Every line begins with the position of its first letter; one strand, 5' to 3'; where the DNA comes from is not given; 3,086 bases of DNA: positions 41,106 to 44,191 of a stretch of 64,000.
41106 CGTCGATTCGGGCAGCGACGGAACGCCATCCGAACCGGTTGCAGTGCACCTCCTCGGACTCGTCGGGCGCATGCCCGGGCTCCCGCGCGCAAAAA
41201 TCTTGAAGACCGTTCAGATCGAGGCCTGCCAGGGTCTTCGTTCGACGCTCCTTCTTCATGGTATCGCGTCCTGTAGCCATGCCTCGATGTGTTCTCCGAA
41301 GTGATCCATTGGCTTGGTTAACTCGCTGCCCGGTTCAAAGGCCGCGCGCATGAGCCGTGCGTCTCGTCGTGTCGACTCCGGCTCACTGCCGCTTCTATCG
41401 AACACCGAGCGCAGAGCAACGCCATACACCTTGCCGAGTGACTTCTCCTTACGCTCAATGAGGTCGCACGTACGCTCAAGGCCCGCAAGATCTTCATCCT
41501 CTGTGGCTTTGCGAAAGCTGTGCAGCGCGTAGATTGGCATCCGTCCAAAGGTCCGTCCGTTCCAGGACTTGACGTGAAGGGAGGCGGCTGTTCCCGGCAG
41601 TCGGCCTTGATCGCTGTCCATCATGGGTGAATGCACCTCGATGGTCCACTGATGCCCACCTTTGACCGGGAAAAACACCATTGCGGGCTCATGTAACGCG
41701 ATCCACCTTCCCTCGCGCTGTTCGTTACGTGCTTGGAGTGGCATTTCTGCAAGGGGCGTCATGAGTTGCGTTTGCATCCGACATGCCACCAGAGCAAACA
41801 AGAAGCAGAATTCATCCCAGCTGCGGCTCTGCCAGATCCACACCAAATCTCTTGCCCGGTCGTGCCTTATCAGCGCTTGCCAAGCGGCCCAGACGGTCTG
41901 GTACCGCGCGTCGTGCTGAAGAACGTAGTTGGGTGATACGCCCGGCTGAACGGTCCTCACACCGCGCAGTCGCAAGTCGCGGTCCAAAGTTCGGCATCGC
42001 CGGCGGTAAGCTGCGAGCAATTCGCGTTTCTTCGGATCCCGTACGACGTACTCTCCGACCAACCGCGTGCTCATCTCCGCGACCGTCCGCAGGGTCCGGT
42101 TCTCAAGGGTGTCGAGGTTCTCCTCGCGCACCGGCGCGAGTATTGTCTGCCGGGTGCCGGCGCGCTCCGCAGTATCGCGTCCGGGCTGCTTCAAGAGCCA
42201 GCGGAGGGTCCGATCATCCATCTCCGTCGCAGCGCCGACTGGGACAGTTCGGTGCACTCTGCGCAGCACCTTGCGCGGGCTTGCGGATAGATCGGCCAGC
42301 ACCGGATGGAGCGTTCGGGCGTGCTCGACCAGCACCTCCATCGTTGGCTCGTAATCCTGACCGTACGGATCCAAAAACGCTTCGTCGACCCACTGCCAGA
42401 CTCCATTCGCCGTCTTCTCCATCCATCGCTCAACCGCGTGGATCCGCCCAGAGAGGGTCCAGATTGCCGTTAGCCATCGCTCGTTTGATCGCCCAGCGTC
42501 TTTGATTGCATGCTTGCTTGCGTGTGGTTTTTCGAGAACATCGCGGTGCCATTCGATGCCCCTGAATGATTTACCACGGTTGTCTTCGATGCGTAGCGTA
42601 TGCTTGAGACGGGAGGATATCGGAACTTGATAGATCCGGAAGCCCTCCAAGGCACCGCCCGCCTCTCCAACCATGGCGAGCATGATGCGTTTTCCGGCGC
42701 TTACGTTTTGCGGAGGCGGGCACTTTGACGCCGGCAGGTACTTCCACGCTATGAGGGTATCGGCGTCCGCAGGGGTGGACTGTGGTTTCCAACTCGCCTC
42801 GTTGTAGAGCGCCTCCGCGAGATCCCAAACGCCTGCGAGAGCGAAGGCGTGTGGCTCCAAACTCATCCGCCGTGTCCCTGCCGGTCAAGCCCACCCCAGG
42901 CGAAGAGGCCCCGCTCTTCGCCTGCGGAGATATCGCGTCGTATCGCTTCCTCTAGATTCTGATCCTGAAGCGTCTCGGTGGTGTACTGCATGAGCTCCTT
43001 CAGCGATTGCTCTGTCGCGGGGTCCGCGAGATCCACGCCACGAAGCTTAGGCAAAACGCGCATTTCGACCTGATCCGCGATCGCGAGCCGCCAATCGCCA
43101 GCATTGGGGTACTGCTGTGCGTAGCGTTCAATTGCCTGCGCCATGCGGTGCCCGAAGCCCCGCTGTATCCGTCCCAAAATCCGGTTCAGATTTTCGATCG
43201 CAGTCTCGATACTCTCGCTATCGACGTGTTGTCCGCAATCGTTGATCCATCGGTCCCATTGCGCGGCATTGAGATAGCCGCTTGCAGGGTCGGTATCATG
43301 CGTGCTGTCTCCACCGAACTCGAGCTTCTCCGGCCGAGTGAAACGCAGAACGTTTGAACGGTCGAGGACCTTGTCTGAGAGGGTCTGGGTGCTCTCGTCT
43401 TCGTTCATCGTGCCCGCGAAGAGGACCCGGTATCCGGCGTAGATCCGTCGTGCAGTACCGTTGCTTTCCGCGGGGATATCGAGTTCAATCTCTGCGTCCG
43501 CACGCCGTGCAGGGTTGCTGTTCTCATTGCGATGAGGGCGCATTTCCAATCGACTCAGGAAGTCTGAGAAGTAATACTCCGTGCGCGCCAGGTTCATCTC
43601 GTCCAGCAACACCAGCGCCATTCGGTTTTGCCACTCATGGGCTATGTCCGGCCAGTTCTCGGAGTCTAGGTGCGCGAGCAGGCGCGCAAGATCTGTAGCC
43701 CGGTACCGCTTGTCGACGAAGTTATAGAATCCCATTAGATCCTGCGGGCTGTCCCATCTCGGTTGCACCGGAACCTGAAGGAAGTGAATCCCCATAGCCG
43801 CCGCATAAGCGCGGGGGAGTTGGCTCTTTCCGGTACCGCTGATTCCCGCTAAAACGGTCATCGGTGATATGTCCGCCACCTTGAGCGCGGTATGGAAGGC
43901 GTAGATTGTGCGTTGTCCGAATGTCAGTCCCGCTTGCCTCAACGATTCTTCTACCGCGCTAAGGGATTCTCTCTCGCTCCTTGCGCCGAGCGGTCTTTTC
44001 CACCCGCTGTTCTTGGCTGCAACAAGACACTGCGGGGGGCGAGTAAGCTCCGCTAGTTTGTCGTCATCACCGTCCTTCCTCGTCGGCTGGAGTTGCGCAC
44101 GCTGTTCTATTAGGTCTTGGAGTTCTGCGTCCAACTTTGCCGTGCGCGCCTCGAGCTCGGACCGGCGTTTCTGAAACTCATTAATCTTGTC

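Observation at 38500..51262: Five-gene, translationally coupled McrBC-derived operon with helicase-nuclease, two anchored coiled-coil proteins and an Hsp70-like protein: candidate novel defence system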

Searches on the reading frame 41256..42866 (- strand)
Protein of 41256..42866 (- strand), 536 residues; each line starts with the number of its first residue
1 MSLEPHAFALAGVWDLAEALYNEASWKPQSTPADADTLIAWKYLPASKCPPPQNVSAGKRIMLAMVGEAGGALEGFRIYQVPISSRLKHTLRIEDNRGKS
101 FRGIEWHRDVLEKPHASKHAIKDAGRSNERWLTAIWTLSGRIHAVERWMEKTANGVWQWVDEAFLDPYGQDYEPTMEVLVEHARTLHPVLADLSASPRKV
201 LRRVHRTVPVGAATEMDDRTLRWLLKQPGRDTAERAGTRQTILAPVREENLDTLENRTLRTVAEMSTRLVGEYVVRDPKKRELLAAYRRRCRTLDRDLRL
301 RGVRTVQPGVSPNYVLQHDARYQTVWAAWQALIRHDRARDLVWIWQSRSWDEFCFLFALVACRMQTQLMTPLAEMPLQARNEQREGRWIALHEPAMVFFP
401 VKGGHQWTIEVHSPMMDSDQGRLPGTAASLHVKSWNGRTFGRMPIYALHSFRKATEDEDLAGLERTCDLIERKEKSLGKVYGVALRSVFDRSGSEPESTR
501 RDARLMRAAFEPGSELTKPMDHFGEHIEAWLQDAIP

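Call 4: search_protein_families(library=pfam, proteins=[window:41256-42866:-], max_evalue=0.1)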
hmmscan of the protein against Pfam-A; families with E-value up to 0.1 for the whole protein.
window:41256-42866:- (536 aa): 1 family
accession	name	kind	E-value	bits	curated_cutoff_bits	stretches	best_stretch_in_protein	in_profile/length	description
PF09823.15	DUF2357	-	1.9e-05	24.4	23.3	1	183-264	89-174/251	Domain of unknown function (DUF2357)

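Call 5: search_protein_families(library=padloc, proteins=[window:41256-42866:-], max_evalue=0.1)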
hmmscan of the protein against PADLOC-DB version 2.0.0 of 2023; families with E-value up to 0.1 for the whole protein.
window:41256-42866:- (536 aa): 0 families

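Call 6: search_protein_families(library=ncbifam, proteins=[window:41256-42866:-], max_evalue=0.1)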
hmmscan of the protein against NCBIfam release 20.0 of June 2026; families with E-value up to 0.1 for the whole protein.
window:41256-42866:- (536 aa): 0 families

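Call 24: find_homologous_proteins(query=window:41256-42866:-, max_evalue=0.00001)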
Query window:41256-42866:- (536 aa): 13 proteins with E <= 0.00001 among 8000 candidates.
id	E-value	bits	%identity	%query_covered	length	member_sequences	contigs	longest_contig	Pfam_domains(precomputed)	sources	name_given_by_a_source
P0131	0.0e+0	1241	100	100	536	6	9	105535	PF09823.16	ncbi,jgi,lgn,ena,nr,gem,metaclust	ncbi:MAG: hypothetical protein OXC26_19450 [Albidovulum sp.]|nr:hypothetical protein [Albidovulum sp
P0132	0.0e+0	1051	85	100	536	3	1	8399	PF09823.16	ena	-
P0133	2.1e-288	976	80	100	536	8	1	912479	PF09823.16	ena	-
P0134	2.1e-288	976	79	100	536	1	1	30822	PF09823.16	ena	-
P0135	3.0e-285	965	78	100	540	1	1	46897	PF09823.16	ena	-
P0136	7.9e-219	746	63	100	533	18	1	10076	PF09823.16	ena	-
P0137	1.9e-205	702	59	100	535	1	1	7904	PF09823.16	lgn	-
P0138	3.3e-201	688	60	100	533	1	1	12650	-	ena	-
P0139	5.0e-193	661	62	86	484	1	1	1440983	PF09823.16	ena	-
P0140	8.9e-193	660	58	99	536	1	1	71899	PF09823.16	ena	-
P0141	4.7e-192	658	63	88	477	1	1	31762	PF09823.16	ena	-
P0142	3.0e-55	206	44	46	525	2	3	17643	-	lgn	-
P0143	9.0e-30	122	82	14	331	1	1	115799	PF09823.16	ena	-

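Call 50: predict_structure(alignment_id=A2)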
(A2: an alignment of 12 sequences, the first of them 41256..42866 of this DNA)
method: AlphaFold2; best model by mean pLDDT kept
length: 536 residues; sequences in the alignment: 12
mean_pLDDT: 46.0   pTM: 0.42
mean pLDDT of the five models: 46.0, 44.8, 44.4, 37.5, 37.0
residues with pLDDT >= 90: 2; 70-90: 116; 50-70: 75; < 50: 343
segments of 3 or more residues with pLDDT < 50: 1-221, 231-325, 381-386, 416-422, 450-452, 491-496
pLDDT, mean of each block of 10 residues (from residue 1): 22 21 23 24 30 26 25 29 24 31 24 24 28 30 32 33 32 29 27 31 30 39 54 42 28 31 30 36 44 39 30 33 49 56 65 80 80 55 49 70 68 56 66 80 80 62 81 77 77 52 78 72 87 78
secondary structure, 60 per line:
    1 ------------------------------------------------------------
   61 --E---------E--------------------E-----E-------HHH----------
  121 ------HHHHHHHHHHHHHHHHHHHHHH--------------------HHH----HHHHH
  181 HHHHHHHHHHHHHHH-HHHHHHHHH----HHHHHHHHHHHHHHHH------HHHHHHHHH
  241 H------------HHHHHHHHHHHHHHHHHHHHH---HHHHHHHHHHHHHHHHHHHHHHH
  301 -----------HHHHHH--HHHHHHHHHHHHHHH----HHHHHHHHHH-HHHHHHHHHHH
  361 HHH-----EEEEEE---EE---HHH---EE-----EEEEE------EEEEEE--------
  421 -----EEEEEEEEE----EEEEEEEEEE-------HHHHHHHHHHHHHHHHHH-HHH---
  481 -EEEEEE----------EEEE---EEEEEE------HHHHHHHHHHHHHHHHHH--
elements in order: H127-148 H176-195 H197-205 H210-225 H232-241 H254-274 H278-300 H312-317 H320-334 H339-348 H350-363 E369-374 E396-400 E407-412 E426-434 E439-448 H456-473 E482-487 E498-501 E505-510 H517-534

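Call 59: fold_search(model_id=the predicted structure, library=pdb)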
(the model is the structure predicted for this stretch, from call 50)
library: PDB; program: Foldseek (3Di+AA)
matches with E <= 10: 748; with E <= 0.001: 0
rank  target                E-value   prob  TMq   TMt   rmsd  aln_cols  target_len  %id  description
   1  7vsr_M                1.2e-02  0.92  0.17  0.28   9.9       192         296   10  Structure of McrBC (stalkless mutant) (released 2023-02-15)
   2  7xyo_A                1.2e-02  0.77  0.10  0.10  13.8       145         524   17  Crystal Structure of a M61 aminopeptidase family member from Myxococcus fulvus (released 2023-06-07)
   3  6hz4_M                1.5e-02  0.93  0.14  0.21   5.8       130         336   12  Structure of McrBC without DNA binding domains (one half of the full complex) (released 2019-07-24)
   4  6ut6_G                2.4e-02  0.60  0.12  0.17   7.7       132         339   11  Cryo-EM structure of the Escherichia coli McrBC complex (released 2020-10-21)
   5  6ut7_G                3.3e-02  0.51  0.12  0.14   6.3       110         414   14  Fitted model for the tetradecameric assembly of Thermococcus gammatolerans McrB AAA+ hexamers with bound McrC (released 2020-10-21)
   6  6hz4_N                4.4e-02  0.85  0.15  0.40   5.5       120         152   11  Structure of McrBC without DNA binding domains (one half of the full complex) (released 2019-07-24)
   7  2gja_A                6.4e-02  0.75  0.11  0.28   5.5        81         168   12  Structure of the MnmE G-domain in complex with GDP*AlF4-, Mg2+ and NH4+ (released 2006-07-04)
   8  9a5m_A                7.2e-02  0.44  0.09  0.10   9.3       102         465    9  Integrative model of YDJA-YDIS by crosslinking MS and deep learning (released 2024-09-18)
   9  8q44_B                9.2e-02  0.25  0.11  0.13   9.5       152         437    9  Crystal structure of cA4-bound Can2 (E364R) in complex with oligo-T DNA (released 2023-11-22)
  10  2gja_B                9.8e-02  0.30  0.09  0.24  10.9       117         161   11  Structure of the MnmE G-domain in complex with GDP*AlF4-, Mg2+ and NH4+ (released 2006-07-04)
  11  9ibq_A                1.1e-01  0.44  0.12  0.20   6.9       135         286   10  Structure of BstEII with DNA substrate (released 2026-03-04)
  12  4fgm                  1.2e-01  0.20  0.08  0.07  13.2       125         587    8  Crystal structure of the aminopeptidase N family protein Q5QTY1 from Idiomarina loihiensis. Northeast Structural Genomic (released 2012-08-01)
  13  2gj8_A                1.5e-01  0.35  0.08  0.24  10.7       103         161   12  Structure of the MnmE G-domain in complex with GDP*AlF4-, Mg2+ and K+ (released 2006-07-04)
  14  9hip_A                1.6e-01  0.30  0.08  0.09  12.9       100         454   12  MnmE-MnmG a2b2 complex (released 2025-08-27)
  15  8a4c_C                1.7e-01  0.66  0.10  0.24   7.3        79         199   16  Structure of human Rep15:Rab3B complex. (released 2022-08-10)
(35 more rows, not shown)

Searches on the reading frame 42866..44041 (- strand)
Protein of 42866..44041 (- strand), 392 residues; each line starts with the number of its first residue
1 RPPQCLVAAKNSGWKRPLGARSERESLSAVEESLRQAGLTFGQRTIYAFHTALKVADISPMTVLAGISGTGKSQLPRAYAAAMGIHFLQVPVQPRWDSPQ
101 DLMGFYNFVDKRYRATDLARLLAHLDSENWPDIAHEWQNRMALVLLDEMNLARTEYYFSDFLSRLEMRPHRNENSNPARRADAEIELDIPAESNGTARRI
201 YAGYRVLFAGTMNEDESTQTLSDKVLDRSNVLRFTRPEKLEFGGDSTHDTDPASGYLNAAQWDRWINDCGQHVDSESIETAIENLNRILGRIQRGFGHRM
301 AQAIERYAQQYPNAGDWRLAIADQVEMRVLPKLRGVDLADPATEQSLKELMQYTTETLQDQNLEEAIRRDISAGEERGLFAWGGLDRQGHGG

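Call 44: search_solved_structures(query=A3, max_evalue=1, show_alignments=2)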
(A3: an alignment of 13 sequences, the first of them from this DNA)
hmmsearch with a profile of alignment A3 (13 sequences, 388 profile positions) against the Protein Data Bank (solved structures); distinct sequences matched with E-value up to 1: 2.
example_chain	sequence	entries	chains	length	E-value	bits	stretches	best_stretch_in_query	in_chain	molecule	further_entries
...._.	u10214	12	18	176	0.043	16.1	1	60-92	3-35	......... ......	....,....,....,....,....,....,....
2iyq_A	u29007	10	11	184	0.045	16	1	60-92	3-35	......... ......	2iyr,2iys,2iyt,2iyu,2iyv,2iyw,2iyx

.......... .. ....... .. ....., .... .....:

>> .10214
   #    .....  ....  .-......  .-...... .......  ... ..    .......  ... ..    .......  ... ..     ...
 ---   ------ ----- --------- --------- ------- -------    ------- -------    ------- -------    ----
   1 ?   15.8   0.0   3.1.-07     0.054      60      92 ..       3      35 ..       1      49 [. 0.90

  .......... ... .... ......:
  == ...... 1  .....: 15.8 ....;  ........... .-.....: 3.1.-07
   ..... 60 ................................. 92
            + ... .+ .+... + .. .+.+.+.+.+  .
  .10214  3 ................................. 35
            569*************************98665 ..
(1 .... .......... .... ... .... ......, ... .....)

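Call 55: find_related_loci(query=A3, collection=genome_contigs, flank=10000)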
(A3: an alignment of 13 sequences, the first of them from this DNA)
Query A3 (392 aa) in genome_contigs; peptide patterns used: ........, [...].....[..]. (x = any residue, [..] = any of these).
599 stretches matched a pattern (row limit reached: there are more); 540 encode a relative of the query (tblastn E <= 1e-3); the best 80 are kept; 80 distinct loci.
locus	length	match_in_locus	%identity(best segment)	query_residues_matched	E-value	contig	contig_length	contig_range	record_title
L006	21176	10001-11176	90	1-392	0e+0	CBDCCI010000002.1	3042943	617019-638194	MAG: Alphaproteobacteria bacterium isolate 09f1bc1b-1bad-4b92-9679-6e0ab018260f genome assembly, contig: contig_2, whole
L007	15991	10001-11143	51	2-387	1e-117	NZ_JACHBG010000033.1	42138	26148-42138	Rhizobium lusitanum strain SEMIA 4060 Ga0394379_33, whole genome shotgun sequence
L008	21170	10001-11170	50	1-391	6e-116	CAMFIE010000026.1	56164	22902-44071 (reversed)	MAG: uncultured Rhizobium sp. isolate SRR9109406_bin.7_metaWRAP_v1.3_MAG genome assembly, contig: ERZ12289977.441, whole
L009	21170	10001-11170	49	3-391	3e-115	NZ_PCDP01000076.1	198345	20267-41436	Rhizobium tubonense strain CCBAU 85046 NODE_7_length_198345_cov_54.9134_ID_13, whole genome shotgun sequence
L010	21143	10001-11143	49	2-387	4e-115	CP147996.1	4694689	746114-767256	Neorhizobium sp. EC2-8 chromosome, complete genome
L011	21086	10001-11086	50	22-387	4e-113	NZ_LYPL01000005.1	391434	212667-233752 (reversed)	Rhizobium bangladeshense strain 1002 scf5_contig_2, whole genome shotgun sequence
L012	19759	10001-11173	50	1-388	2e-112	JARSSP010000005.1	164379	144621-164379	MAG: Candidatus Contendobacter sp. isolate SCELSE-3-Con NODE_124_length_164379_cov_128.672251, whole genome shotgun sequ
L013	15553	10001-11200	47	1-388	2e-112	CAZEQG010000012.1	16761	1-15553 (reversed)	MAG TPA_asm: uncultured Alphaproteobacteria bacterium isolate SRP290908_co2_153 genome assembly, contig: NODE_4541_lengt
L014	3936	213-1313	50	19-387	4e-113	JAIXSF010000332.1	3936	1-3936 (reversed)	MAG: Rhizobiaceae bacterium isolate C4_MAG_00090 pond_C4_MAG_00090_000000000302, whole genome shotgun sequence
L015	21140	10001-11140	50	1-387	3e-111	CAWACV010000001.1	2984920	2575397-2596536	MAG: uncultured Gammaproteobacteria bacterium isolate MFD00905.bin.3.183 genome assembly, contig: contig_1561, whole gen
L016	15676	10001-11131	49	1-387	1e-109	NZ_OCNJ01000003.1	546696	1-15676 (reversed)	Caenispirillum bisanense strain USBA 140, whole genome shotgun sequence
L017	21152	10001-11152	49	2-387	3e-109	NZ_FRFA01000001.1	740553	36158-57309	Tateyamaria sp. Alg231-49 isolate Tateyamaria sp. Alg231_49, whole genome shotgun sequence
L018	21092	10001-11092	49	22-387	5e-109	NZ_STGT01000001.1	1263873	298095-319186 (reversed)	Rhizobium rhizophilum strain 7209-2 1, whole genome shotgun sequence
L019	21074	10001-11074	50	23-387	7e-109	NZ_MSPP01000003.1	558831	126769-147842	Marivivens niveibacter strain MCCC 1A06712 contig3, whole genome shotgun sequence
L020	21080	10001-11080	50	23-387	1e-108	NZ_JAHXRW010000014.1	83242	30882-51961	Celeribacter sp. PS-C1 Scaffold14, whole genome shotgun sequence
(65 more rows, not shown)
